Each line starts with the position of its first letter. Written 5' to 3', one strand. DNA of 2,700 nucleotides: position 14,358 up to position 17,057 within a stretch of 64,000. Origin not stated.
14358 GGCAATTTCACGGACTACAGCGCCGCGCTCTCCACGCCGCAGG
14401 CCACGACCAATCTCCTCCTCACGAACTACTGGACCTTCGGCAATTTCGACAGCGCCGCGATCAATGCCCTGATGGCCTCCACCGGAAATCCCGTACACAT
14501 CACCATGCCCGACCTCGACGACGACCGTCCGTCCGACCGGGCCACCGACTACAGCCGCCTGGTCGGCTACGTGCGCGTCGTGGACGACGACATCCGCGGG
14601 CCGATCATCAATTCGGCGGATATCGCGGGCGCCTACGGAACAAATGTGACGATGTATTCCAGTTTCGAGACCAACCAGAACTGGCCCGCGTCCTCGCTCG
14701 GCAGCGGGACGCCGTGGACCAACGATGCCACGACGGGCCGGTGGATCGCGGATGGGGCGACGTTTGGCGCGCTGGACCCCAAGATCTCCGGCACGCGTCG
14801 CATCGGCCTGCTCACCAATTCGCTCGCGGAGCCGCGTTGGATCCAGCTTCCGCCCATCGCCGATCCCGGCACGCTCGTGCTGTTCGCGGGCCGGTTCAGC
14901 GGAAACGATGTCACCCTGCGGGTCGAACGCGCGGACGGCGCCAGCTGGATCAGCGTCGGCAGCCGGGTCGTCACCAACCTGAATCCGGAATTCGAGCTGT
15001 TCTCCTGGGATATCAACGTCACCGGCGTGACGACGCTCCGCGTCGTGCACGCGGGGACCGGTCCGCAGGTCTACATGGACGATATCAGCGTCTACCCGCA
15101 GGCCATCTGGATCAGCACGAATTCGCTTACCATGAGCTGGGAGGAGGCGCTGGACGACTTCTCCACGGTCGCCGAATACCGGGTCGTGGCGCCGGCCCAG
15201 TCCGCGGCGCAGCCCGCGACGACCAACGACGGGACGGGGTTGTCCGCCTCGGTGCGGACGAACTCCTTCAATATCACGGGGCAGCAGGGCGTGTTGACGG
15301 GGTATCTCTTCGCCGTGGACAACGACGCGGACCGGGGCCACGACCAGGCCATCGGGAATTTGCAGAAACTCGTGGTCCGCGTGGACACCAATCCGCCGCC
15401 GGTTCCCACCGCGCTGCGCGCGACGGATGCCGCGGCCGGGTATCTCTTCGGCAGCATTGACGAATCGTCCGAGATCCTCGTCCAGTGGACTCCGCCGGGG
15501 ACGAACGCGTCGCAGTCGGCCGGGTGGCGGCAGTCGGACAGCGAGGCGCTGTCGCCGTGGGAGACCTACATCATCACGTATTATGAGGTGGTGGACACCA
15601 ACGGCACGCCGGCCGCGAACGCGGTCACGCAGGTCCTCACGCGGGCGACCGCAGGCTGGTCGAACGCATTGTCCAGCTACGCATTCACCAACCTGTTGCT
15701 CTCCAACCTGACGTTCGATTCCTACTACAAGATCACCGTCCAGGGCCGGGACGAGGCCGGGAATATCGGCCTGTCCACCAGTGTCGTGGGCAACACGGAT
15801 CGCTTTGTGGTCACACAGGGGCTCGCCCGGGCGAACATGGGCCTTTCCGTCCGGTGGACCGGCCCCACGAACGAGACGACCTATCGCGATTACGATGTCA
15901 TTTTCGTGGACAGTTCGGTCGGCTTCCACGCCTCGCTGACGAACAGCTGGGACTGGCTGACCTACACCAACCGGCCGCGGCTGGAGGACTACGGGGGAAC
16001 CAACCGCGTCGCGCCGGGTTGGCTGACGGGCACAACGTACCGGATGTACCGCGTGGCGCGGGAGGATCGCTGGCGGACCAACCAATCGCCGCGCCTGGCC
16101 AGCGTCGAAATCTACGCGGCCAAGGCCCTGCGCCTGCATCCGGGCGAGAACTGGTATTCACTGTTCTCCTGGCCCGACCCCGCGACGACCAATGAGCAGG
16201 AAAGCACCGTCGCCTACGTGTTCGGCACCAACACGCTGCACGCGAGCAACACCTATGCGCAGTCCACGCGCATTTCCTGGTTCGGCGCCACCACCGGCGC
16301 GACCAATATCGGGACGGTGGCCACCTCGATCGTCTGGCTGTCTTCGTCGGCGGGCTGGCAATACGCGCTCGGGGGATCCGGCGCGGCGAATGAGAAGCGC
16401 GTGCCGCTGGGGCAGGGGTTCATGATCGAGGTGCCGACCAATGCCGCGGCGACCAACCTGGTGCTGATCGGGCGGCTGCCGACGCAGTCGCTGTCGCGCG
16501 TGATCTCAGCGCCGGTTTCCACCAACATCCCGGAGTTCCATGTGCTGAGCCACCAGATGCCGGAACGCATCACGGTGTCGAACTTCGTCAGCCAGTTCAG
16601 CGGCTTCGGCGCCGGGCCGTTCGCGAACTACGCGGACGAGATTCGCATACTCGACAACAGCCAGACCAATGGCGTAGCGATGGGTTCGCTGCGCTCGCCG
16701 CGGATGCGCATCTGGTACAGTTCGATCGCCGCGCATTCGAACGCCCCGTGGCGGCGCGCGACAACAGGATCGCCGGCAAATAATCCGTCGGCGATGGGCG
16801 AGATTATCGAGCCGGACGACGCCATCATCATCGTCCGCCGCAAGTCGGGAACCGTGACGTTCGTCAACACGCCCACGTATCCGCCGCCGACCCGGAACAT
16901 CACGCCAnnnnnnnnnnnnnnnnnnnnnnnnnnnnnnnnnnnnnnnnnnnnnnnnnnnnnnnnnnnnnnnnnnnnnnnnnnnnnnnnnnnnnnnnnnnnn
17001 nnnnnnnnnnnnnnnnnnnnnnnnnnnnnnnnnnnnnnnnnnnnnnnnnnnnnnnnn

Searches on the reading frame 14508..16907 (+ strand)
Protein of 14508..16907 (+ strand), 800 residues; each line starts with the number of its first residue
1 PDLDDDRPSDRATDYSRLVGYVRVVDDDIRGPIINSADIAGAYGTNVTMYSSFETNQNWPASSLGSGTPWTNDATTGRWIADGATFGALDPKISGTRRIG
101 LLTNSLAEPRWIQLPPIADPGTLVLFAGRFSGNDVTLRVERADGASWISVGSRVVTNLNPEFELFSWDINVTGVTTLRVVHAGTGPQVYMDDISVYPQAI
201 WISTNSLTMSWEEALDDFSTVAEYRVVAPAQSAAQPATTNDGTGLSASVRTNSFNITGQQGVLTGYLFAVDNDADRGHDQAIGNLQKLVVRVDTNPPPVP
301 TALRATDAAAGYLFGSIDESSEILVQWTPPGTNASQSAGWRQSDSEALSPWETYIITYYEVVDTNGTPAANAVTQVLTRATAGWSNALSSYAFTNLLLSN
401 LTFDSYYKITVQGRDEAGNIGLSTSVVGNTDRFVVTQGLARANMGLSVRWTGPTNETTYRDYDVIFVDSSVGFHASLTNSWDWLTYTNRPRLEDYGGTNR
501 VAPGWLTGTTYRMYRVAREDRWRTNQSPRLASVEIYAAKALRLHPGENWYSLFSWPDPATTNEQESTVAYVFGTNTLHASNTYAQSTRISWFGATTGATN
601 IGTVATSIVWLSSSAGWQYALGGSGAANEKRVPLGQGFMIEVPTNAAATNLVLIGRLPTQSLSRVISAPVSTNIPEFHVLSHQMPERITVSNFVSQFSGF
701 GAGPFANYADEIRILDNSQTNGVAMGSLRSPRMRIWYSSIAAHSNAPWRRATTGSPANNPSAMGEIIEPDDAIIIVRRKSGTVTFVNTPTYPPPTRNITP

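Call 39: find_homologous_proteins(query=window:14508-16907:+, max_evalue=1e-20)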
Query window:14508-16907:+ (800 aa): 7 proteins with E <= 1e-20 among 8000 candidates.
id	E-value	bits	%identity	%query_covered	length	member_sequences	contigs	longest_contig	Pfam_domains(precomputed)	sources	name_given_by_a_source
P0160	9.7e-271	919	54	100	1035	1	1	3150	-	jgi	jgi:hypothetical protein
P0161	4.2e-233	794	70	63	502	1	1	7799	-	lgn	-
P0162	3.3e-199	682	50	81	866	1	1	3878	-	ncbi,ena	-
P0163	4.6e-195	668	49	86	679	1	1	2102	-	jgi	jgi:hypothetical protein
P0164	5.8e-195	668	54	71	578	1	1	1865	-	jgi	-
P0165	4.7e-162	559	42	100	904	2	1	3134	-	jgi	-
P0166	1.8e-60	223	64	21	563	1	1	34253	-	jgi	jgi:hypothetical protein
